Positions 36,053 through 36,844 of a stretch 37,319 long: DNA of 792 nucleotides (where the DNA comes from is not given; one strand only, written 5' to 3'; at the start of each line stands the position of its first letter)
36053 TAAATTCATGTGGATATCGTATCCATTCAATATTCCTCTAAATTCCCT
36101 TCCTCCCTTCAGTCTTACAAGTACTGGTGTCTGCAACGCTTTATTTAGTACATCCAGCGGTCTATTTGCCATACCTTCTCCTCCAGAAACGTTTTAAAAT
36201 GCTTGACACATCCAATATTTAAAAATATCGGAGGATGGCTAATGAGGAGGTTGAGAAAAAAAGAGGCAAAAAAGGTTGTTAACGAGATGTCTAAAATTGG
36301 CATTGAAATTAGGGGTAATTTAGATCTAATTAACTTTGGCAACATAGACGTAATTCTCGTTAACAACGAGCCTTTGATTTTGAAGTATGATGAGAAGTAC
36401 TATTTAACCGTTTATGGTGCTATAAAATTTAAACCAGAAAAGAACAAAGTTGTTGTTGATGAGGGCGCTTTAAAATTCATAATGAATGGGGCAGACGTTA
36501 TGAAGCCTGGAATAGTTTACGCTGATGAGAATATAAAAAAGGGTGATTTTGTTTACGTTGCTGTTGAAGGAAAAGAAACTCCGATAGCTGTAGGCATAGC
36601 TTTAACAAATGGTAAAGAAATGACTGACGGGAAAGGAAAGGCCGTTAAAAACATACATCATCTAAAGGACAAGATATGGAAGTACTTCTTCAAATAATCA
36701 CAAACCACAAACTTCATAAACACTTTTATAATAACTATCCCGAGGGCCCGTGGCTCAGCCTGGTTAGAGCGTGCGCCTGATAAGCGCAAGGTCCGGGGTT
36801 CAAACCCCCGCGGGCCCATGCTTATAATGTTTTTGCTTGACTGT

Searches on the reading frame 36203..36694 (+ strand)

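Call 39: search_protein_families(library=pfam, max_evalue=0.00001, proteins=[window:36203-36694:+])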
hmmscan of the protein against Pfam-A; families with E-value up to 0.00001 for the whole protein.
window:36203-36694:+ (164 aa): 2 families
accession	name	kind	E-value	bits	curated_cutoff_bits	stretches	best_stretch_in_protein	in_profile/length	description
PF01472.26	PUA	-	2.9e-20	72.4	24.8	1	82-153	2-73/74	PUA domain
PF09183.16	DUF1947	-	3e-06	27.8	22.5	1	17-70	5-59/65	Domain of unknown function (DUF1947)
